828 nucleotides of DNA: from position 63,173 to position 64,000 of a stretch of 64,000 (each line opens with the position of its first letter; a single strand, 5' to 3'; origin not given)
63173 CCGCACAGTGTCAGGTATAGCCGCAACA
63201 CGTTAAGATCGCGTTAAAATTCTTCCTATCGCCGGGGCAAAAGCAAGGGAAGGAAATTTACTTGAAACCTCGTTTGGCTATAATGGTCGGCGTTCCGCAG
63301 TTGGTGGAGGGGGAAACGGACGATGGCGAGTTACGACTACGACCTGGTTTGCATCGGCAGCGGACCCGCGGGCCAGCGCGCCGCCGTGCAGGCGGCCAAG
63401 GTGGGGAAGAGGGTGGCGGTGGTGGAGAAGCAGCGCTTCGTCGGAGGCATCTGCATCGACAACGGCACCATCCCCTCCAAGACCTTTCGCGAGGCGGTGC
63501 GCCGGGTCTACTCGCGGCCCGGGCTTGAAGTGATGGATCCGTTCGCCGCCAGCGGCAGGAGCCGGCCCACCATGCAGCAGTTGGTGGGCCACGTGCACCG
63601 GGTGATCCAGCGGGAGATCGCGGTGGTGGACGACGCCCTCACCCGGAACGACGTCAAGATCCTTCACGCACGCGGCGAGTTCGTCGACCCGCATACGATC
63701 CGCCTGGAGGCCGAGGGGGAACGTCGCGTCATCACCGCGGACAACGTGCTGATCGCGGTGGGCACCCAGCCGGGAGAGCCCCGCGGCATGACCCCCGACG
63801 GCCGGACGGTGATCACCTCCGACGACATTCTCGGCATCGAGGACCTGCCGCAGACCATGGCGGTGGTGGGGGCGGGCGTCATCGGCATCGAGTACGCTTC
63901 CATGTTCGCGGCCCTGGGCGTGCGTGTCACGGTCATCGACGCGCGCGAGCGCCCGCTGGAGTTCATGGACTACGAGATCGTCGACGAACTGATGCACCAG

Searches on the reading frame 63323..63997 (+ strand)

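Call 33: search_protein_families(library=pfam, proteins=[window:63323-63997:+], max_evalue=0.001)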
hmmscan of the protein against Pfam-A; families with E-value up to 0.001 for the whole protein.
window:63323-63997:+ (225 aa): 17 families
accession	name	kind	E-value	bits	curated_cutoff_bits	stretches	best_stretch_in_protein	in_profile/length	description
PF07992.20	Pyr_redox_2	-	2.4e-33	116.3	26.1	1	6-224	1-190/291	Pyridine nucleotide-disulphide oxidoreductase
PF00070.33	Pyr_redox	-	1e-14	55.2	22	1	179-223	2-46/82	Pyridine nucleotide-disulphide oxidoreductase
PF12831.13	FAD_oxidored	-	8.5e-11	42.2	27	1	7-115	1-107/416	FAD dependent oxidoreductase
PF13450.12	NAD_binding_8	-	4.1e-10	40.2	21.9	1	11-45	2-36/68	NAD(P)-binding Rossmann-like domain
PF03486.20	HI0933_like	-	1e-07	32.1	50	1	7-41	2-36/244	HI0933-like protein Rossmann domain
PF01262.27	AlaDh_PNT_C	-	2.2e-07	31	23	1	176-217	28-69/214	Alanine dehydrogenase/PNT, C-terminal domain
PF13738.12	Pyr_redox_3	-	3.8e-07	30.1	30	1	10-209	2-197/305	Pyridine nucleotide-disulphide oxidoreductase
PF02737.24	3HCDH_N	-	6.9e-07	29.8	22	1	179-217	2-40/180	3-hydroxyacyl-CoA dehydrogenase, NAD binding domain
PF03721.20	UDPG_MGDP_dh_N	-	1.7e-06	28.1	27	0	178-210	2-34/187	UDP-glucose/GDP-mannose dehydrogenase family, NAD binding domain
PF00890.30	FAD_binding_2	-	2.9e-06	27.2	20.4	1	7-42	1-36/414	FAD binding domain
PF01494.25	FAD_binding_3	-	3.3e-06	27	22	0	180-211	5-36/349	FAD binding domain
PF02826.25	2-Hacid_dh_C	-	8.6e-06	25.7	25.1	1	175-215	35-76/178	D-isomer specific 2-hydroxyacid dehydrogenase, NAD binding domain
PF01266.30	DAO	-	1e-05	25.7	27.9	0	180-211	3-34/353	FAD dependent oxidoreductase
PF01134.28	GIDA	-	1.9e-05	24.3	22.1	0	7-37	1-33/391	Glucose inhibited division protein A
PF13478.12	XdhC_C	-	3.9e-05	24.6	29.7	0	179-210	1-32/125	XdhC Rossmann domain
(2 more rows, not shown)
